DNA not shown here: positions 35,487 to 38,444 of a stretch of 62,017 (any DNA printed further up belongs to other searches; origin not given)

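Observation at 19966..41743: Seven tandem, co-oriented paralogues of one large secreted protein family occupy 21.8 kb (about a third of the window)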

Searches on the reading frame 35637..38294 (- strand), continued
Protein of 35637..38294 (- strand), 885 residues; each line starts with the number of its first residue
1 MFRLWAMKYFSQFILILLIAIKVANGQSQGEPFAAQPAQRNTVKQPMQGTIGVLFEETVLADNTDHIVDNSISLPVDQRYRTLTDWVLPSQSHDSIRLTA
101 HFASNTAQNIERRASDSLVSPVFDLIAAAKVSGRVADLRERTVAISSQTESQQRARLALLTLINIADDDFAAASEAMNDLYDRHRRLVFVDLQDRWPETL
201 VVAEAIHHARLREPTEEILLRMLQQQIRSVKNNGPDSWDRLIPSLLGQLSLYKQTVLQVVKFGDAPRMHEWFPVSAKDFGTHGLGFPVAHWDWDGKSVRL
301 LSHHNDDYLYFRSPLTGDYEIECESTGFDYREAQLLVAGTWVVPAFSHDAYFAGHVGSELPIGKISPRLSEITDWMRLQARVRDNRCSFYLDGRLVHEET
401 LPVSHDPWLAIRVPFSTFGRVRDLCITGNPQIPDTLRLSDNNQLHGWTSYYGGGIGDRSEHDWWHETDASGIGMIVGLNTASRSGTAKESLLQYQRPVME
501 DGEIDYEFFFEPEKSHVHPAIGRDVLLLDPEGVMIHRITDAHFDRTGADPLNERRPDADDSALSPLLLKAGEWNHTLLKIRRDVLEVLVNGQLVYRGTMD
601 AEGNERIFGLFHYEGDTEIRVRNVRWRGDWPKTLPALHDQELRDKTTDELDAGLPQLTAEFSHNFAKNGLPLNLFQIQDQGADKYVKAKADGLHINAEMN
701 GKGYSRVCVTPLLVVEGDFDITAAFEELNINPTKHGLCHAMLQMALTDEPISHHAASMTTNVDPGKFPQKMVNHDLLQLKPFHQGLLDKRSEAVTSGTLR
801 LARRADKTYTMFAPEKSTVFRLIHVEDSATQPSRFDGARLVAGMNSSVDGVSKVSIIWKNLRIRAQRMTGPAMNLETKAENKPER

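Call 31: search_protein_families(library=pfam, proteins=[L020:5705-6397:-, L020:3080-5665:-, L036:2305-3075:-, L007:668-3358:-, L028:4690-9561:-, L005:700-5655:+, L020:18503-19234:-, L066:740-1840:-, L042:13568-14923:-, L009:13452-15362:+], max_evalue=0.001)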
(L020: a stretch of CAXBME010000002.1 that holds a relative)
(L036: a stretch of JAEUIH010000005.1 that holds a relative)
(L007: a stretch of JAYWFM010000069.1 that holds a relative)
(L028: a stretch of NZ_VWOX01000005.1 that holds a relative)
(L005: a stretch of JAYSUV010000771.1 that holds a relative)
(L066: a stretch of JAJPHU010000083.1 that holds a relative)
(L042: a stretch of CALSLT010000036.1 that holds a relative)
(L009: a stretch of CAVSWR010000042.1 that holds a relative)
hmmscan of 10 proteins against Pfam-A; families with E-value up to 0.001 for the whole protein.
L020:5705-6397:- (231 aa): 3 families
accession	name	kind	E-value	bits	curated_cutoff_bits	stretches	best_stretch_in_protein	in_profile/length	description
PF04542.20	Sigma70_r2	-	3.6e-12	46.3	24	1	35-103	2-70/71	Sigma-70 region 2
PF08281.18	Sigma70_r4_2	-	8.1e-10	38.6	25.7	1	134-184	2-52/54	Sigma-70, region 4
PF04545.22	Sigma70_r4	-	1.2e-05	25.2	24.1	1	139-184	1-46/50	Sigma-70, region 4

L020:3080-5665:- (862 aa): 2 families
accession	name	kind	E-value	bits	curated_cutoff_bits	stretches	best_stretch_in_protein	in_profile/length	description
PF07587.16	PSD1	-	2.3e-42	145.6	28.5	1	609-729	1-126/244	Protein of unknown function (DUF1553)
PF07583.16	PSCyt2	-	1.1e-41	143.5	29.8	1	375-557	3-207/209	Protein of unknown function (DUF1549)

L036:2305-3075:- (257 aa): 3 families
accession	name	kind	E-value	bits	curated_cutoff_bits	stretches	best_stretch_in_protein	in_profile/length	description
PF04542.20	Sigma70_r2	-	4.3e-11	42.9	24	1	61-128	3-70/71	Sigma-70 region 2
PF08281.18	Sigma70_r4_2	-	4.6e-09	36.2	25.7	1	158-209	1-52/54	Sigma-70, region 4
PF04545.22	Sigma70_r4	-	0.00057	19.8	24.1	1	164-210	1-47/50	Sigma-70, region 4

L007:668-3358:- (897 aa): 2 families
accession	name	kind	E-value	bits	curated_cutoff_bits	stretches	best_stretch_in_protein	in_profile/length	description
PF07587.16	PSD1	-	2e-41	142.4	28.5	1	645-762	1-122/244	Protein of unknown function (DUF1553)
PF07583.16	PSCyt2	-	3.5e-41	141.9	29.8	1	410-593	2-207/209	Protein of unknown function (DUF1549)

L028:4690-9561:- (1624 aa): 44 families (the best 25 are shown)
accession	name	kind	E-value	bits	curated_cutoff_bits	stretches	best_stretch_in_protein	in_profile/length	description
PF25174.1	Beta-prop_THOC3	-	1.5e-66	224.7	305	6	728-891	47-211/272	THOC3 beta-propeller domain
PF25173.1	Beta-prop_WDR3_1st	-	2e-59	200.8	154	4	956-1115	11-172/184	WDR3 first beta-propeller domain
PF24814.1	WD40_Prp19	-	3.5e-50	171.1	320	4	657-762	29-126/281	Prp19 WD40 domain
PF00400.38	WD40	-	1.8e-47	158.1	27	4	843-878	3-38/39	WD domain, G-beta repeat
PF24817.1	WD40_WDHD1_1st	-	2.2e-46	158.8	109.9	4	945-1161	57-286/291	WDHD1 first WD40 domain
PF25175.1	Beta-prop_WDR5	-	2.8e-44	152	250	3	952-1087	72-210/296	WDR5 beta-propeller domain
PF00069.31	Pkinase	-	4.6e-40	138.1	31.7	2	232-382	101-254/263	Protein kinase domain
PF25168.1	Beta-prop_WDR36-Utp21_2nd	-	2.9e-36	125.9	84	4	1027-1171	169-311/335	WDR36/Utp21 second beta-propeller domain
PF24807.1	WD40_CDC20-Fz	-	1.4e-34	120.2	200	4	725-888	49-217/292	CDC20/Fizzy WD40 domain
PF24805.1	EIF3I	-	4.1e-34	118.6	200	5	982-1081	18-118/324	EIF3I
PF23414.1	Beta-prop_EML_2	-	5.1e-33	115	90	3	1019-1112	2-95/266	Echinoderm microtubule-associated protein second beta-propeller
PF24796.1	WDR55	-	3.7e-32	112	200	1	1249-1395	29-170/296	WDR55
PF25391.1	WD40_Gbeta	-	7.7e-32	111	150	5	646-762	195-305/340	G protein beta WD-40 repeat protein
PF25172.1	Beta-prop_WDR3_2nd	-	1.6e-31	110.1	140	3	990-1094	149-255/293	WDR3 second beta-propeller domain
PF07714.23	PK_Tyr_Ser-Thr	-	7.4e-30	104.5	23.1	1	68-381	3-250/258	Protein tyrosine and serine/threonine kinase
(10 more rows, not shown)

L005:700-5655:+ (1652 aa): 0 families

L020:18503-19234:- (244 aa): 0 families

L066:740-1840:- (367 aa): 9 families
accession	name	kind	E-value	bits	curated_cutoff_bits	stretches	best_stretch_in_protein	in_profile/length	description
PF07726.17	AAA_3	-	7.2e-65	217.2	27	1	80-212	1-130/131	ATPase family associated with various cellular activities (AAA)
PF17863.7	AAA_lid_2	-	3.6e-17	62.3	22.7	1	286-354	4-72/74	AAA lid domain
PF07728.20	AAA_5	-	1e-14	55.2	22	1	80-211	1-139/139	AAA domain (dynein-related subfamily)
PF20030.5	bpMoxR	-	7.4e-12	45.2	27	1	52-231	5-180/205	MoxR domain in the MoxR-vWA-beta-propeller ternary systems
PF00004.35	AAA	-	1.3e-07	32.6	21.2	1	81-197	1-114/131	ATPase family associated with various cellular activities (AAA)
PF05496.18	RuvB_N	-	3.3e-05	24.1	27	0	79-108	34-63/159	Holliday junction DNA helicase RuvB P-loop domain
PF00493.29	MCM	-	0.00017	21.2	23.3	0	58-195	23-174/224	MCM P-loop domain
PF13191.12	AAA_16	-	0.00025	22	32.6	0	78-108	22-52/167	AAA ATPase domain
PF00158.32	Sigma54_activat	-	0.00048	20.3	20.2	0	80-195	24-145/168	Sigma-54 interaction domain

L042:13568-14923:- (452 aa): 2 families
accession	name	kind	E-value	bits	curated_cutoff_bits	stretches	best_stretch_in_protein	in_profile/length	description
PF00884.28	Sulfatase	-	5.7e-45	154.3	25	1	43-346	2-301/301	Sulfatase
PF16347.10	SGSH_C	-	1.1e-12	48.8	29.3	1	307-434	14-148/154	N-sulphoglucosamine sulphohydrolase, C-terminal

L009:13452-15362:+ (637 aa): 3 families
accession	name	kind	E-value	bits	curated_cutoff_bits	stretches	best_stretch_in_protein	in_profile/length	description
PF07583.16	PSCyt2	-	1.4e-78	264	29.8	1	129-338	1-208/209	Protein of unknown function (DUF1549)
PF07587.16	PSD1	-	8.8e-74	248.4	28.5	1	458-636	1-170/244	Protein of unknown function (DUF1553)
PF07635.16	PSCyt1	-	1.2e-14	55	22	1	26-80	1-59/59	Planctomycete cytochrome C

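Call 32: fold_search(model_id=the predicted structure, library=pdb)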
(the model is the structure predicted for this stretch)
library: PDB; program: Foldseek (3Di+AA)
matches with E <= 10: 1701; with E <= 0.001: 477
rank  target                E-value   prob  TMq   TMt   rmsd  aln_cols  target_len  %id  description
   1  4jqt_A                9.4e-12  1.00  0.15  0.29  21.6       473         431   12  Crystal structure of a putative glycosyl hydrolase (BT3469) from Bacteroides thetaiotaomicron VPI-5482 at 2.49 A resol (released 2013-04-17)
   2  3qcw_A                1.4e-10  1.00  0.11  0.10  31.3       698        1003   11  Structure of neurexin 1 alpha (domains LNS1-LNS6), no splice inserts (released 2011-06-15)
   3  3poy_A                9.3e-10  1.00  0.13  0.11  29.9       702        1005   10  Crystal Structure of the alpha-Neurexin-1 ectodomain, LNS 2-6 (released 2011-06-08)
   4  9nmr_A                1.1e-09  0.98  0.10  0.04  32.8      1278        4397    8  Structure of mouse RyR1 (including auxiliary transmembrane helix TMx; EGTA-only dataset) (released 2025-10-08)
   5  6ms3_B                1.6e-09  1.00  0.17  0.27  23.8       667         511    9  Crystal structure of the GH43 protein BlXynB mutant (K247S) from Bacillus licheniformis (released 2019-04-17)
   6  3r05_A                2.1e-09  1.00  0.11  0.10  26.9       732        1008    9  Structure of neurexin 1 alpha (domains LNS1-LNS6), with splice insert SS3 (released 2011-06-15)
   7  5jox_A                2.5e-09  1.00  0.17  0.28  23.5       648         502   11  Bacteroides ovatus Xyloglucan PUL GH43A in complex with AraDNJ (released 2016-08-10)
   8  4han_A                3.3e-09  1.00  0.11  0.31  18.8       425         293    7  Crystal structure of Galectin 8 with NDP52 peptide (released 2013-03-20)
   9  8uxm_A                3.5e-09  1.00  0.16  0.06  30.0      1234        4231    8  Structure of PKA phosphorylated human RyR2-R420W in the open state in the presence of calcium and calmodulin (released 2023-11-22)
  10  6ms2                  3.9e-09  1.00  0.17  0.27  24.0       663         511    9  Crystal structure of the GH43 BlXynB protein from Bacillus licheniformis (released 2019-04-17)
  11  8xji_A                4.3e-09  0.97  0.11  0.04  30.9      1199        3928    8  Structure of chimeric RyR complex with flubendiamide (released 2024-10-30)
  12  8xkh_A                4.8e-09  0.98  0.11  0.04  30.9      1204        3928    8  Structure of chimeric RyR Complex with tetraniliprole (released 2024-10-30)
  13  9ol6_A                5.6e-09  0.99  0.13  0.04  30.7      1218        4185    8  Rabbit Ryanodine Receptor 1: DMSO Control Closed Conformation (released 2025-12-03)
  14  5mc9_A                9.3e-09  1.00  0.11  0.14  26.4       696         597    9  Crystal structure of the heterotrimeric integrin-binding region of laminin-111 (released 2017-02-08)
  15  5z5d                  1.0e-08  1.00  0.17  0.29  24.1       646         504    9  Crystal structure of a thermostable glycoside hydrolase family 43 {beta}-1,4-xylosidase from Geobacillus thermoleovorans (released 2018-04-25)
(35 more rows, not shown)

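Call 68: find_homologous_proteins(query=L010:9818-13039:+, max_evalue=1e-20)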
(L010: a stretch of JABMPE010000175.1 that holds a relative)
Query L010:9818-13039:+ (1074 aa): 52 proteins with E <= 1e-20 among 8000 candidates.
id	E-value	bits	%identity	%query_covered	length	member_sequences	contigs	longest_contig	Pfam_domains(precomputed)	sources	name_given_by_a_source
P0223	0.0e+0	2491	100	100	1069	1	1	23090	PF06439.19,PF07619.18,PF20407.6,PF07622.20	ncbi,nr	ncbi:MAG: DUF1583 domain-containing protein, partial [Rhodopirellula sp.]|nr:DUF1583 domain-containi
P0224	0.0e+0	1652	68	96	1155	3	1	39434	PF07619.18,PF20407.6,PF07622.20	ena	-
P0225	0.0e+0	1625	68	95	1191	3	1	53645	PF06439.19,PF07619.18,PF20407.6,PF07622.20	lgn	-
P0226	0.0e+0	1594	65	97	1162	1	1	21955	PF06439.19,PF07619.18,PF20407.6,PF07622.20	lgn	-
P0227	0.0e+0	1579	65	97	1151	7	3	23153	PF06439.19,PF07619.18,PF20407.6,PF07622.20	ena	-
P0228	0.0e+0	1574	63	100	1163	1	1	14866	PF06439.19,PF07619.18,PF20407.6,PF07622.20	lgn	-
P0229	0.0e+0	1569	65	95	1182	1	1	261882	PF06439.19,PF07619.18,PF20407.6,PF07622.20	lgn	-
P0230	0.0e+0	1556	63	100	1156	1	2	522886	PF06439.19,PF07619.18,PF20407.6,PF07622.20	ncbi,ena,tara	tara:strand:+ start:74368 stop:77838 length:3471 start_codon:yes stop_codon:yes gene_type:complete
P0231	0.0e+0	1540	62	100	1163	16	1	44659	PF06439.19,PF07619.18,PF20407.6,PF07622.20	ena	-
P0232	0.0e+0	1534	63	96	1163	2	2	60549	PF06439.19,PF07619.18,PF20407.6,PF07622.20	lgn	-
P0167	0.0e+0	1515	61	96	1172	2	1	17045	PF06439.19,PF07619.18,PF20407.6,PF07622.20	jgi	jgi:hypothetical protein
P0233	0.0e+0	1508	62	98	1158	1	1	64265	PF06439.19,PF07619.18,PF20407.6,PF07622.20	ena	-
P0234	0.0e+0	1498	60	97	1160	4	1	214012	PF06439.19,PF07619.18,PF20407.6,PF07622.20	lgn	-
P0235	0.0e+0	1497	60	97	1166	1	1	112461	PF06439.19,PF07619.18,PF20407.6,PF07622.20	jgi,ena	-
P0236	0.0e+0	1492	59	99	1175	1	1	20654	PF06439.19,PF07619.18,PF20407.6,PF07622.20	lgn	-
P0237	0.0e+0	1475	60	97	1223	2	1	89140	PF06439.19,PF07619.18,PF20407.6,PF07622.20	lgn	-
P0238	0.0e+0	1469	59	96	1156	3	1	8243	PF06439.19,PF07619.18,PF20407.6,PF07622.20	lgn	-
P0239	0.0e+0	1289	55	95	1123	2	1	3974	PF06439.19,PF07619.18,PF20407.6,PF07622.20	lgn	-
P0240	0.0e+0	1086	50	95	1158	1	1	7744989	PF06439.19,PF07619.18,PF20407.6,PF07622.20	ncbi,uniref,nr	ncbi:hypothetical protein Mal4_23960 [Maioricimonas rarisocia]|uniref:Uncharacterized protein n=1 Ta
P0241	0.0e+0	1025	47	96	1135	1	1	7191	PF06439.19,PF07619.18,PF20407.6,PF07622.20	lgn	-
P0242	0.0e+0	1013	46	97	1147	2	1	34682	PF06439.19,PF07619.18,PF20407.6,PF07622.20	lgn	-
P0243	4.2e-292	990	47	95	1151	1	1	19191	PF06439.19,PF07619.18,PF20407.6,PF07622.20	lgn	-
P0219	8.1e-292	989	46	96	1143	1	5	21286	PF06439.19,PF07619.18,PF20407.6,PF07622.20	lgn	-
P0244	4.4e-291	987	59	67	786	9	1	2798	PF06439.19,PF07619.18,PF20407.6,PF07622.20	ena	-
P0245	8.0e-289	979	41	97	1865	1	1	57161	PF06439.19,PF07619.18,PF20407.6,PF07622.20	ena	-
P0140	1.9e-273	928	44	95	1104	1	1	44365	PF06439.19,PF07619.18,PF20407.6,PF07622.20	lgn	-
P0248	5.5e-267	907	43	94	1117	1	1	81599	PF06439.19,PF07619.18,PF20407.6,PF07622.20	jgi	jgi:hypothetical protein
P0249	3.4e-260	884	43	96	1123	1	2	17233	PF06439.19,PF07619.18,PF20407.6,PF07622.20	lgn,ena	-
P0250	4.3e-223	761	38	94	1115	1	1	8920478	PF07619.18,PF20407.6,PF07622.20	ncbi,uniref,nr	ncbi:DUF1583 domain-containing protein [Fuerstiella marisgermanici]|uniref:3-keto-disaccharide hydro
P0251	7.4e-220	751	37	81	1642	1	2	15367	PF06439.19,PF07619.18,PF20407.6,PF07622.20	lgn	-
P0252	2.3e-217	742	35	84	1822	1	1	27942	PF26549.1,PF00930.28,PF06439.19,PF23381.2,PF07619.18,PF13385.14,PF26550.2,PF20407.6,PF07676.19,PF07622.20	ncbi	-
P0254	1.9e-204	700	41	83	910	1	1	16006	PF06439.19,PF07619.18,PF20407.6,PF07622.20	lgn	-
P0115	5.5e-190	652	43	62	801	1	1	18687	PF06439.19,PF07619.18,PF20407.6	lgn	-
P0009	4.7e-182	626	38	84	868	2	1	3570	PF06439.19,PF07619.18,PF20407.6,PF07622.20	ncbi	-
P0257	1.5e-180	621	34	84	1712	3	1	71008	PF26549.1,PF06439.19,PF07619.18,PF26550.2,PF20407.6,PF07676.19,PF07622.20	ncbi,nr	ncbi:DUF1583 domain-containing protein, partial [bacterium]|nr:DUF1583 domain-containing protein [ba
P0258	4.6e-177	609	38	80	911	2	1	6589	PF06439.19,PF07619.18,PF20407.6,PF07622.20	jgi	jgi:hypothetical protein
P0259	1.5e-176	607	38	81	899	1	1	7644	PF06439.19,PF07619.18,PF20407.6,PF07622.20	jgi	-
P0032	4.2e-159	550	34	96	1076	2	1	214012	PF06439.19,PF07619.18,PF20407.6,PF07622.20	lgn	-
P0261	2.0e-156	541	42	65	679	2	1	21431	PF06439.19,PF07619.18,PF20407.6,PF07622.20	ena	-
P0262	5.1e-155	536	33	94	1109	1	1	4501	PF06439.19,PF07619.18,PF20407.6,PF07622.20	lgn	-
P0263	3.0e-141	490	35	81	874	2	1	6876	PF06439.19,PF07619.18,PF13385.14,PF20407.6,PF07622.20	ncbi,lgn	-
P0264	1.6e-138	481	34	81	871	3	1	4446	PF06439.19,PF07619.18,PF13385.14,PF20407.6,PF07622.20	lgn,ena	-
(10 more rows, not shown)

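Call 69: find_encoding_contigs(protein=P0240, flank=10000, max_places=2)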
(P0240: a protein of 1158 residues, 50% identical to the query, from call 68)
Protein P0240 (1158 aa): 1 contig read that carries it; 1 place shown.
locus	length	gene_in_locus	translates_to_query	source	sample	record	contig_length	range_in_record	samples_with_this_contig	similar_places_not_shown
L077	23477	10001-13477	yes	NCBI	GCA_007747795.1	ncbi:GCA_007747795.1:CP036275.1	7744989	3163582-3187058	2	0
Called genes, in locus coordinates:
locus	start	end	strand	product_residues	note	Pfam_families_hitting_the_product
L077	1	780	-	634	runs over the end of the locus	PF00036:EF-hand_1 (faint), PF13202:EF-hand_5 (faint), PF13405:EF-hand_6 (faint), PF13499:EF-hand_7 (faint)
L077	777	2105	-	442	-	PF07394:DUF1501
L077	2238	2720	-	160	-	-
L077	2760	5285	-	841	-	PF07583:PSCyt2, PF07587:PSD1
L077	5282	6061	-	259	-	PF04542:Sigma70_r2 (weak), PF08281:Sigma70_r4_2, PF04545:Sigma70_r4 (weak)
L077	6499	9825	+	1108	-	PF07619:DUF1581, PF20407:DUF1583_N, PF07622:DUF1583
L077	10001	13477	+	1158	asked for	PF06439:3keto-disac_hyd (faint), PF07619:DUF1581, PF20407:DUF1583_N, PF07622:DUF1583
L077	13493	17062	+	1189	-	PF07619:DUF1581, PF20407:DUF1583_N, PF07622:DUF1583, PF26549:Tricorn_N (faint), PF07676:PD40 (faint)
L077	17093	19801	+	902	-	PF07619:DUF1581, PF20407:DUF1583_N, PF07622:DUF1583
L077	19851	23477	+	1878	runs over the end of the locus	PF07619:DUF1581, PF06439:3keto-disac_hyd (faint), PF13385:Laminin_G_3 (faint), PF20407:DUF1583_N, PF26550:Tricorn_2nd (faint), PF07619:DUF1581, PF20407:DUF1583_N, PF07622:DUF1583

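Call 70: find_encoding_contigs(protein=P0250, flank=10000, max_places=2)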
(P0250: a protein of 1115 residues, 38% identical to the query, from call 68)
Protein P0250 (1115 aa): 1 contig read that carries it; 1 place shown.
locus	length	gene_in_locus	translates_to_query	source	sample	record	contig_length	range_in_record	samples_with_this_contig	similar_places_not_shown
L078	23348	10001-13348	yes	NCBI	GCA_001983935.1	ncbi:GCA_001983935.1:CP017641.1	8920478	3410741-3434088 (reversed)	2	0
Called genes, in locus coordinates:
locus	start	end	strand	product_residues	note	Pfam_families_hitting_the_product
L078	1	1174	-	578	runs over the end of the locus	PF00036:EF-hand_1 (faint), PF13202:EF-hand_5 (faint), PF13405:EF-hand_6 (faint), PF13499:EF-hand_7 (faint)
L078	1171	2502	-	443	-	PF07394:DUF1501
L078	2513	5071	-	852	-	PF07583:PSCyt2, PF07587:PSD1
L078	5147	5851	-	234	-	PF04542:Sigma70_r2, PF08281:Sigma70_r4_2, PF04545:Sigma70_r4 (weak)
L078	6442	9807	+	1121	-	PF06439:3keto-disac_hyd (faint), PF07619:DUF1581, PF20407:DUF1583_N, PF07622:DUF1583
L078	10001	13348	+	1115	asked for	PF07619:DUF1581, PF20407:DUF1583_N, PF07622:DUF1583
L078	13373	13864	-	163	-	-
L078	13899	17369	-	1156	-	PF06439:3keto-disac_hyd (faint), PF07619:DUF1581, PF20407:DUF1583_N, PF07622:DUF1583, PF26549:Tricorn_N (weak), PF26550:Tricorn_2nd (weak), PF07676:PD40 (faint)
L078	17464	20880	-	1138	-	PF07619:DUF1581, PF20407:DUF1583_N, PF07622:DUF1583, PF07676:PD40 (faint), PF26549:Tricorn_N (faint), PF26550:Tricorn_2nd (faint)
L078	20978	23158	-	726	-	PF07619:DUF1581, PF20407:DUF1583_N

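Call 80: search_protein_families(library=padloc, proteins=[window:35637-38294:-], max_evalue=0.001)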
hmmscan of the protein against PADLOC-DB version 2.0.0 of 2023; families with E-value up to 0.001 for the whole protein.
window:35637-38294:- (885 aa): 0 families
